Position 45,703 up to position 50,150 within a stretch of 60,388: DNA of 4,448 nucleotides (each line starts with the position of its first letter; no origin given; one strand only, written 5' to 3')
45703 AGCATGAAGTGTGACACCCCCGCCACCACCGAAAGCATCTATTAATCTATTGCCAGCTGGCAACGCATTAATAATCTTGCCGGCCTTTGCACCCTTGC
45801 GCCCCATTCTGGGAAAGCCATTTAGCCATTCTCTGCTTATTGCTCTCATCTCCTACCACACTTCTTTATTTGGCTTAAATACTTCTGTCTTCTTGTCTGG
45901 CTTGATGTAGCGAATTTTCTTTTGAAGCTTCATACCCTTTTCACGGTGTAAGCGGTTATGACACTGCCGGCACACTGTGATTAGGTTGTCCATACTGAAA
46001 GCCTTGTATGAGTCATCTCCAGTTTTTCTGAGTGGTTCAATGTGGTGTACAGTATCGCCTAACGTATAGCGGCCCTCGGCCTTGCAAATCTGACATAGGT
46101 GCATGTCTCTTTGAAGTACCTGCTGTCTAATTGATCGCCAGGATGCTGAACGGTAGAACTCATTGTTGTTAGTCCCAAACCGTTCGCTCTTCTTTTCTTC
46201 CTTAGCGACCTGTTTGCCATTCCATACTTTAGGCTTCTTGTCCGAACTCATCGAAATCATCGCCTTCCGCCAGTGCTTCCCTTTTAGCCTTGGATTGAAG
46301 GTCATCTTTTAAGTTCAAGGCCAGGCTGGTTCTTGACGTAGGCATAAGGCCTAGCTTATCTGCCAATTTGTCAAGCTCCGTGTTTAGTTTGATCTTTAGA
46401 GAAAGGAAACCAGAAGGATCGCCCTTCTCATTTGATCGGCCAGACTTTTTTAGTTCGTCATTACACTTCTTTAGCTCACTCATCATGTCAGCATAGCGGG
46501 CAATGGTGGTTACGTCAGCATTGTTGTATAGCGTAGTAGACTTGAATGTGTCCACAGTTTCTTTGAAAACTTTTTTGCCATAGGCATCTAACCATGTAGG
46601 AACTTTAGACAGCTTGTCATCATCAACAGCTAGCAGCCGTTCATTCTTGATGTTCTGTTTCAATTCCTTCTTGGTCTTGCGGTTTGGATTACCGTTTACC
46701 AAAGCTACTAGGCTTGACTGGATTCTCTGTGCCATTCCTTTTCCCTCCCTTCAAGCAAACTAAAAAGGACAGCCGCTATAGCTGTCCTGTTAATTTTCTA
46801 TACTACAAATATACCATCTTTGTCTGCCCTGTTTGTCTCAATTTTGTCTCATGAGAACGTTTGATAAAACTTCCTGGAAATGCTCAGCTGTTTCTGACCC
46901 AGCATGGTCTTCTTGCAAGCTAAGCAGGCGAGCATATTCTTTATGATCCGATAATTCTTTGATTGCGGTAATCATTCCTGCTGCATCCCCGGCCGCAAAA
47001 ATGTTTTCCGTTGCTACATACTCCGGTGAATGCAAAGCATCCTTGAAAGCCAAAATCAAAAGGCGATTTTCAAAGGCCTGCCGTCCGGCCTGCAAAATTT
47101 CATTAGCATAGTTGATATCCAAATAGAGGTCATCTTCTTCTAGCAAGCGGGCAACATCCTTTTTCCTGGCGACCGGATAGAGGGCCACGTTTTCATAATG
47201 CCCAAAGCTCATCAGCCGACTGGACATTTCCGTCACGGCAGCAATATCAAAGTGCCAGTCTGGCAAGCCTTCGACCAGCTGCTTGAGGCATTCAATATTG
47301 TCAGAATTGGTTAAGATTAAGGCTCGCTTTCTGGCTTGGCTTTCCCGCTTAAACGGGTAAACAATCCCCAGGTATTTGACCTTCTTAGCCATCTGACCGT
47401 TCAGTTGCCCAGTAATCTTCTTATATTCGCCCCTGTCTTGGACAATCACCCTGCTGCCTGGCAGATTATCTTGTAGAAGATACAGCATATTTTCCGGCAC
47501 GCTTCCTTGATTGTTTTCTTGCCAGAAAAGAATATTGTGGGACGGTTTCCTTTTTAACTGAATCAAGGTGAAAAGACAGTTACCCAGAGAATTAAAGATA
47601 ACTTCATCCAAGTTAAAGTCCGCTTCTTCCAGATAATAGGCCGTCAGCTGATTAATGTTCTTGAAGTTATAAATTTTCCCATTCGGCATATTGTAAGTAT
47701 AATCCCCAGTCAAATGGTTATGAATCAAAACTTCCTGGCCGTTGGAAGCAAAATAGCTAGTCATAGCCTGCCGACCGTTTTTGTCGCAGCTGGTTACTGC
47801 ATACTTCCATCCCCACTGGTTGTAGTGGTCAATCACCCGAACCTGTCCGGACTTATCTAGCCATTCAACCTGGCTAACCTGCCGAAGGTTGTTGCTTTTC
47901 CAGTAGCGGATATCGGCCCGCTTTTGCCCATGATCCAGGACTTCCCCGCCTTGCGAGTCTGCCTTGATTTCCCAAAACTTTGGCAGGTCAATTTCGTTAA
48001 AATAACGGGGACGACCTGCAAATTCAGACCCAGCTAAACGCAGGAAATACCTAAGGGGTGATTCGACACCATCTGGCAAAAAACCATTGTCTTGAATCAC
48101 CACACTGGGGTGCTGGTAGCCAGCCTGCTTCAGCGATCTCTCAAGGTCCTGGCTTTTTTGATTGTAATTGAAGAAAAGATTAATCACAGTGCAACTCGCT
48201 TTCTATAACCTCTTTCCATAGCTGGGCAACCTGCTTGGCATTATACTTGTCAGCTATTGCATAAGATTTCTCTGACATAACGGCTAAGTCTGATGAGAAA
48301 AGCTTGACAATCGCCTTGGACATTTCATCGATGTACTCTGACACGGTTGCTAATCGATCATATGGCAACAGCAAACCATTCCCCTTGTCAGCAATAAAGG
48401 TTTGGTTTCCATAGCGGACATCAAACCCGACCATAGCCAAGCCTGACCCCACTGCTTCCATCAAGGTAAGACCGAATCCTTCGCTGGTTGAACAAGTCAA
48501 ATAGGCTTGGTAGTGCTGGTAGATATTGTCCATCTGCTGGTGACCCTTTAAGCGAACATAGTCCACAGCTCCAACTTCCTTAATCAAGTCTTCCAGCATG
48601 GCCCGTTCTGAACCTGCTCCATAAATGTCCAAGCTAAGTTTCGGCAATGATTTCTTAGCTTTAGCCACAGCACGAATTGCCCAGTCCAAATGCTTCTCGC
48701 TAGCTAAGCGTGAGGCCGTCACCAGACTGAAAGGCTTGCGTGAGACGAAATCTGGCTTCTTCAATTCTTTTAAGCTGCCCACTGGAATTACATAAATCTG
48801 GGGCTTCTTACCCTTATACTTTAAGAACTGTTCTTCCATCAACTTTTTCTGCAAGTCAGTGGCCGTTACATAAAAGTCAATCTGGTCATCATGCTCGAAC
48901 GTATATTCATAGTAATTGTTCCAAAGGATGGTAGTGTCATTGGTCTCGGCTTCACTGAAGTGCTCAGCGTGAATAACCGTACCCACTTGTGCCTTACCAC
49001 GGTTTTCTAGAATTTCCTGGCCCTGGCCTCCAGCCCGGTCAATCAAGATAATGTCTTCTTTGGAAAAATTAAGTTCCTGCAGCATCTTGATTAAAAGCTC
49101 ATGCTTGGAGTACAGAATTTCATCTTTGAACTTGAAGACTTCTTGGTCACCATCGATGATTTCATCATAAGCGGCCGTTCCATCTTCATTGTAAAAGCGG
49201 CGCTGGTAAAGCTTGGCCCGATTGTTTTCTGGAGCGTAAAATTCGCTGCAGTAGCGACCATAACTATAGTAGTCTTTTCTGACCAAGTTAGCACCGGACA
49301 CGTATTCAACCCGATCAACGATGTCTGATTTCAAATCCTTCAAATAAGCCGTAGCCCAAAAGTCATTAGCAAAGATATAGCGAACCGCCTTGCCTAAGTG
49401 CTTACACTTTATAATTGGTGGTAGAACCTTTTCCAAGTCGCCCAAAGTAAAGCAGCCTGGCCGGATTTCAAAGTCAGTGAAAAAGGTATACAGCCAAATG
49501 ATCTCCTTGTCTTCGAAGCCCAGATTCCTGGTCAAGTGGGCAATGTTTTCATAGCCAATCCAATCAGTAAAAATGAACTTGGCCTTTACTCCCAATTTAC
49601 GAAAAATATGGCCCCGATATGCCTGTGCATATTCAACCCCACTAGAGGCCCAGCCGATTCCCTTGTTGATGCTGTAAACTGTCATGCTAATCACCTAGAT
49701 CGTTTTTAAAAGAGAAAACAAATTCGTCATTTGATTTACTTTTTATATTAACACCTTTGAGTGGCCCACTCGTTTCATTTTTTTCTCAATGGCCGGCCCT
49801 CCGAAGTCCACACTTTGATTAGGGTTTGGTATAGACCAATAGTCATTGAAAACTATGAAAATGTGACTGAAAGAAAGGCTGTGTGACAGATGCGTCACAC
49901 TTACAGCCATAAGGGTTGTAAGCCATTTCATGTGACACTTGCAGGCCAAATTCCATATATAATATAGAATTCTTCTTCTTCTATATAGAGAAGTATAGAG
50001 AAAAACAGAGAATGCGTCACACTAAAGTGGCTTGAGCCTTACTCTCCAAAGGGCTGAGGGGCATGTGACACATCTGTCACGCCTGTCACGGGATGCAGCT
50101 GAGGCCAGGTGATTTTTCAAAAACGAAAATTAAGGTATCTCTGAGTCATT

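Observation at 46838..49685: Phage-borne gtfA-gtfB: the two-subunit protein O-GlcNAc transferase normally linked to serine-rich adhesin / accessory-Sec loci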

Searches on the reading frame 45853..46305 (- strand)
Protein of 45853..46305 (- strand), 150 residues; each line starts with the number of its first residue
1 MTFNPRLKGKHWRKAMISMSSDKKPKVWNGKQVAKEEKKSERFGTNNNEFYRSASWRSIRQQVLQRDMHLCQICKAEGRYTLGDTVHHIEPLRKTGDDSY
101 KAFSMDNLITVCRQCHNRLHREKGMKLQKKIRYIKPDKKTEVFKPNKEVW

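Call 43: search_protein_families(library=pfam, proteins=[window:45853-46305:-], max_evalue=0.01)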
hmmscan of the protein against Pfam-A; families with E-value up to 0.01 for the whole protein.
window:45853-46305:- (150 aa): 4 families
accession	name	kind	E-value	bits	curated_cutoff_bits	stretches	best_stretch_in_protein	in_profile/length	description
PF01844.29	HNH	-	1.6e-11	44.6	21.4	1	71-122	1-47/47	HNH endonuclease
PF14279.12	HNH_5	-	0.0017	18.7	27.5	1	71-122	1-46/56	HNH endonuclease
PF13391.12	HNH_2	-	0.0058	16.9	21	0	71-121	1-60/66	HNH endonuclease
PF22113.1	Mtrc-MtrF_II-IV_dom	-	0.0098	15.9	30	0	61-135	74-146/176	Outer membrane cytochrome MtrC/MtrF-like, domains II/IV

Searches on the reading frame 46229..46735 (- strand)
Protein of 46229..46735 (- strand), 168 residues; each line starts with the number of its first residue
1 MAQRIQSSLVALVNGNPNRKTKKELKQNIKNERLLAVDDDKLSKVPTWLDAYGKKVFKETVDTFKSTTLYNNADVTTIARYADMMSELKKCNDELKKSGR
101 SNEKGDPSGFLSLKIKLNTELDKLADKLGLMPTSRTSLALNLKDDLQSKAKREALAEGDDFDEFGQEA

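Call 43: search_protein_families(library=pfam, proteins=[window:46229-46735:-], max_evalue=0.01)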
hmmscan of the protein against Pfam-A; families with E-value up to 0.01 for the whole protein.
window:46229-46735:- (168 aa): 1 family
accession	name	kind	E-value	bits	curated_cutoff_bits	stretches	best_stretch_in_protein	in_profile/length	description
PF05119.17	Terminase_4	-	3.7e-12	46.9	24.7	1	53-143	1-96/98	Phage terminase, small subunit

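Call 61: find_homologous_proteins(query=window:46229-46735:-, max_evalue=1e-40)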
Query window:46229-46735:- (168 aa): 1 proteins with E <= 1e-40 among 62 candidates.
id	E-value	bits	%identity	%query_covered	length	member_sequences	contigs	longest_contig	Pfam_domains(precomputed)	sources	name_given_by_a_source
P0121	2.3e-100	351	99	100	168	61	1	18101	PF05119.18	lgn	-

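Call 62: find_encoding_contigs(protein=P0121, flank=10000, max_places=10)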
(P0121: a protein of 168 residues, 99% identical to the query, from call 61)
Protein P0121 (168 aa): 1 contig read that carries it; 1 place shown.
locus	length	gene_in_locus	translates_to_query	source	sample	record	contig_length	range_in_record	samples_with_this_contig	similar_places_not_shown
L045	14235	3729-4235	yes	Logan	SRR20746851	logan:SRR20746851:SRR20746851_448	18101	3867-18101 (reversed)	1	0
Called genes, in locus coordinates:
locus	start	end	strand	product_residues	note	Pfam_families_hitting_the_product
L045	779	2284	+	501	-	PF22145:GtfA_EBD, PF00534:Glycos_transf_1, PF13692:Glyco_trans_1_4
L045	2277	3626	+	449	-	PF27244:GtfB_M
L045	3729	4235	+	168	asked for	PF05119:Terminase_4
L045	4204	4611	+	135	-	PF01844:HNH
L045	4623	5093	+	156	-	PF03354:TerL_ATPase (weak)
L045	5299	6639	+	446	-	PF03354:TerL_ATPase, PF20441:TerL_nuclease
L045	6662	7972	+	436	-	PF04860:Phage_portal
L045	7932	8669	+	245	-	PF00574:CLP_protease, PF01972:SDH_protease (weak), PF25145:NfeD1b_N (weak)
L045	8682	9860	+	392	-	PF05065:Phage_capsid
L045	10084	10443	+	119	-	-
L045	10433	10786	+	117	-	PF05521:Phage_HCP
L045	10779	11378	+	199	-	-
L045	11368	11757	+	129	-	-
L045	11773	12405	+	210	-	PF04630:Phage_TTP_1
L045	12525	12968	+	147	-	-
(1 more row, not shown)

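Call 63: find_encoding_contigs(protein=window:46229-46735:-, flank=10000, max_places=10)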
Protein window:46229-46735:- (168 aa): 23 contigs read that carry it; 5 places shown.
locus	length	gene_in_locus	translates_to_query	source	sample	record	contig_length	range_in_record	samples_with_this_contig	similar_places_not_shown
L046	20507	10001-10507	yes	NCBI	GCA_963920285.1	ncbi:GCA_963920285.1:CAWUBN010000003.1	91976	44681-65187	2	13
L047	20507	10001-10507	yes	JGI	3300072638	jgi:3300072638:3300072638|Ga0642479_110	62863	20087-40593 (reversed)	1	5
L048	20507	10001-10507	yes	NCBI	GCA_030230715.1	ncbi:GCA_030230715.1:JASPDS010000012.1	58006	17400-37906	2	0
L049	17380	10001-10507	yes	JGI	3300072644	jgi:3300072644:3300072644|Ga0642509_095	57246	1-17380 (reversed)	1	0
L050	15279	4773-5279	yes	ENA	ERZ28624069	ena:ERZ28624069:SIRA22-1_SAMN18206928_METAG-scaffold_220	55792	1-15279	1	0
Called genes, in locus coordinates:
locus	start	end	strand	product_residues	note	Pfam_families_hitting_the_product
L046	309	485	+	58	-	-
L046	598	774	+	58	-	-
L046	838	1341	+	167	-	-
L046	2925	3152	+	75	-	-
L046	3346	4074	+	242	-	PF08401:ArdcN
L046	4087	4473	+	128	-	-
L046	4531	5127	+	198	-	-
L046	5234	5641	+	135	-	-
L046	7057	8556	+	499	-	PF22145:GtfA_EBD, PF00534:Glycos_transf_1, PF13692:Glyco_trans_1_4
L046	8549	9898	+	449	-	PF27244:GtfB_M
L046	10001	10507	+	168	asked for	PF05119:Terminase_4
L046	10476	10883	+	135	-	PF01844:HNH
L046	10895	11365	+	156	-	PF03354:TerL_ATPase (weak)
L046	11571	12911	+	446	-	PF03354:TerL_ATPase, PF20441:TerL_nuclease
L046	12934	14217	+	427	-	PF04860:Phage_portal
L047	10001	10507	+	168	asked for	PF05119:Terminase_4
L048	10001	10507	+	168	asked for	PF05119:Terminase_4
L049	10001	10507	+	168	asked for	PF05119:Terminase_4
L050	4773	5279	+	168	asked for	PF05119:Terminase_4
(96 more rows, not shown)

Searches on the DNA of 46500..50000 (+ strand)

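Call 7: search_dna_similar(query=window:46500-50000:+, collection=phages, mode=near, max_rows=30)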
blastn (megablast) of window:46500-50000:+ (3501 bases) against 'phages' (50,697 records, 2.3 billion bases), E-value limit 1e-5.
Records with a match: 2; places in all: 2; records where one place covers at least 80% of the query: 0.
Best place of each record, by identity: 90-95% 2.
By first word of the organism name: Lactobacillus 2.
By host as written in the record: Lactobacillus delbrueckii subsp. lactis 2.
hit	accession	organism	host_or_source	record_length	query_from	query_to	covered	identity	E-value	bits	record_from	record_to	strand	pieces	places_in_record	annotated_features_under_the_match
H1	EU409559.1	Lactobacillus phage JCL1032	Lactobacillus delbrueckii subsp. lactis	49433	1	3501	21%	90.8%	8e-164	959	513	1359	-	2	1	putative terminase small subunit | hypothetical protein (x2) | terminator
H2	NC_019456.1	Lactobacillus phage JCL1032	Lactobacillus delbrueckii subsp. lactis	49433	1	3501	21%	90.8%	8e-164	959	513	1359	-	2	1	terminase small subunit | hypothetical protein (x2) | terminator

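Call 9: get_annotated_region(hit=H1, flank=4000)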
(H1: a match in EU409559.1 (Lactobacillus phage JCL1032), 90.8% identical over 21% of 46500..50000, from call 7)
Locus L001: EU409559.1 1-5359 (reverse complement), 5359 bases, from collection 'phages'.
description: Lactobacillus phage JCL1032, complete genome.
organism: Lactobacillus phage JCL1032 (NCBI taxid 37105)
taxonomy: Viruses; Duplodnaviria; Heunggongvirae; Uroviricota; Caudoviricetes
host: Lactobacillus delbrueckii subsp. lactis; source: -; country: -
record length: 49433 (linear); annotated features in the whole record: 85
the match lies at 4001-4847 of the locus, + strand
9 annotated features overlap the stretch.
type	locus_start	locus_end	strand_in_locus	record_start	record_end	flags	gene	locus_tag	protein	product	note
CDS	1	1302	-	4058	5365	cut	-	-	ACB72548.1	putative portal protein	ORF6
CDS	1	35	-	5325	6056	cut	-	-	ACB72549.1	putative ClpP protease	ORF7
CDS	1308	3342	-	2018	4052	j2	-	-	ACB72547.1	putative terminase large subunit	ORF5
CDS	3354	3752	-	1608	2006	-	-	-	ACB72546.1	putative HNH endonuclease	ORF4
CDS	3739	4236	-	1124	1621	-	-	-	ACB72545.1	putative terminase small subunit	ORF3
regulatory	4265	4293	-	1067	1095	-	-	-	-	terminator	putative transcriptional terminator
CDS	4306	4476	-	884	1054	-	-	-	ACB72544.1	hypothetical protein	ORF2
CDS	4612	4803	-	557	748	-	-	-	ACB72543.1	hypothetical protein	ORF1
misc_feature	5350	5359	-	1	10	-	-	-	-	-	cos site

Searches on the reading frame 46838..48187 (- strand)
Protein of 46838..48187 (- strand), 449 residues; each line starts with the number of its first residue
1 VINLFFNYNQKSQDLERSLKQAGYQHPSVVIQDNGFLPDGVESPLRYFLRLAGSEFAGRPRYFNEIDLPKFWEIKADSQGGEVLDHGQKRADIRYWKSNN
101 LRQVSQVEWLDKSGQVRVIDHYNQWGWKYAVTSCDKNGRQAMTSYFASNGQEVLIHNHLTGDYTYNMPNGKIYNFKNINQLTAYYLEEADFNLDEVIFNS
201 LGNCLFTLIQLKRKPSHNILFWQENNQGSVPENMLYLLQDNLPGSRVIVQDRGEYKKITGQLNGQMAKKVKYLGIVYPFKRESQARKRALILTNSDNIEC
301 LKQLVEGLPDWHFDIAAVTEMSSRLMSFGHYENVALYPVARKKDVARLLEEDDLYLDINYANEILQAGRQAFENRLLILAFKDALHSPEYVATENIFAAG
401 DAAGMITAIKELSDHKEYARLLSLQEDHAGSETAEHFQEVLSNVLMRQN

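Call 3: search_protein_families(library=ncbifam, proteins=[window:46838-48187:-], max_evalue=0.01)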
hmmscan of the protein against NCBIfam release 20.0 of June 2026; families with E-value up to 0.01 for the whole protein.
window:46838-48187:- (449 aa): 1 family
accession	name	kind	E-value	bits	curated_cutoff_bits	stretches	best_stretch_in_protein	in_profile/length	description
TIGR02919.1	TIGR02919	equivalog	1.3e-146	488.8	338.3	1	1-441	1-438/438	accessory Sec system glycosylation chaperone GtfB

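Call 4: search_protein_families(library=pfam, proteins=[window:46838-48187:-], max_evalue=0.01)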
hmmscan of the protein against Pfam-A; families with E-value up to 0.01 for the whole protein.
window:46838-48187:- (449 aa): 0 families

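Call 6: search_solved_structures(query=window:46838-48187:-, max_evalue=0.001, show_alignments=1)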
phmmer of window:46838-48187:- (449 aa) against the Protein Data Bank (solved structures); distinct sequences matched with E-value up to 0.001: 3.
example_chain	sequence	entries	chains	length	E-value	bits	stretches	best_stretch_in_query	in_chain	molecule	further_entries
5e9t_B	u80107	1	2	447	2.7e-97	329.6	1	1-445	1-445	Glycosyltransferase-stabilizing protein Gtf2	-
5e9u_B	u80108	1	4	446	2.9e-97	329.5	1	1-445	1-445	Glycosyltransferase-stabilizing protein Gtf2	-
5gvv_A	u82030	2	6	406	3.5e-10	42.5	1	275-410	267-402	Glycosyl transferase family 8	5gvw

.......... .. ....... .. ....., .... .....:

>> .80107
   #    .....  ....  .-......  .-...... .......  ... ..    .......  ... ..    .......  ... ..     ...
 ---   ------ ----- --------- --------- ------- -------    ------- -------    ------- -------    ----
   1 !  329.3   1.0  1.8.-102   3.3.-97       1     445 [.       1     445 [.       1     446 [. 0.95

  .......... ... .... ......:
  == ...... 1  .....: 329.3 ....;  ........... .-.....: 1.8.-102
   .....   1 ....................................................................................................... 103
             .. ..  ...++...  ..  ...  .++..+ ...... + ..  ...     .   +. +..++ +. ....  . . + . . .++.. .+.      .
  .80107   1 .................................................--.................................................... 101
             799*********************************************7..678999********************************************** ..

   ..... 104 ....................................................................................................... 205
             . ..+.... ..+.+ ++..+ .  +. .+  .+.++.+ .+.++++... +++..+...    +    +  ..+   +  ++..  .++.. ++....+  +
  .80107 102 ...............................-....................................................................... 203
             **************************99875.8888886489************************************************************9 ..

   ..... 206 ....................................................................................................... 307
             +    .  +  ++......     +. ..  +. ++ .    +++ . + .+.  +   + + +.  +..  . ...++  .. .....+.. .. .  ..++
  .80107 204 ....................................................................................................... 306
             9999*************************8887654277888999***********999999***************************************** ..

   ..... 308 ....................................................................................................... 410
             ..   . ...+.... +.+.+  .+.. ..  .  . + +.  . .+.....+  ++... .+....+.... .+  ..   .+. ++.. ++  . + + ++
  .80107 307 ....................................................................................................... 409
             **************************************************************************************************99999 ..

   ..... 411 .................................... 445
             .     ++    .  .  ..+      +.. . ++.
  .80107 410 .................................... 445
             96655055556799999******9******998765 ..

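Call 14: search_dna_similar(query=window:46838-48187:-, collection=phages, mode=protein, max_rows=40, max_evalue=0.00001)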
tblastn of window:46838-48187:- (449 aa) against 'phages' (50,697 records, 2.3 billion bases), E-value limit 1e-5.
Records with a match: 3; places in all: 3; records where one place covers at least 80% of the query: 1.
Best place of each record, by identity: <60% 3.
By first word of the organism name: Staphylococcus 3.
By host as written in the record: Staphylococcus aureus 3.
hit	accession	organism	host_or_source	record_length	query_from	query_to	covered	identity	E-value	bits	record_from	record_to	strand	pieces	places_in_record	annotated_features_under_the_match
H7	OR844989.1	Staphylococcus phage SA 1306 Kay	Staphylococcus aureus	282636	1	445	99%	33.8%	2e-74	259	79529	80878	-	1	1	record has no annotation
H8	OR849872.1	Staphylococcus phage SA 1298 Kay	Staphylococcus aureus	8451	1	258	57%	32.7%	4e-35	144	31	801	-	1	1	record has no annotation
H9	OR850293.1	Staphylococcus phage SA 1298 Kay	Staphylococcus aureus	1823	274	445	38%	38.2%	4e-27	119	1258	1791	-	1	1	record has no annotation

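Call 87: search_protein_families(library=padloc, proteins=[window:46838-48187:-], max_evalue=0.01)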
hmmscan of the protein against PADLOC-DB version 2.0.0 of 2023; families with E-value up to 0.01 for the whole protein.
window:46838-48187:- (449 aa): 0 families
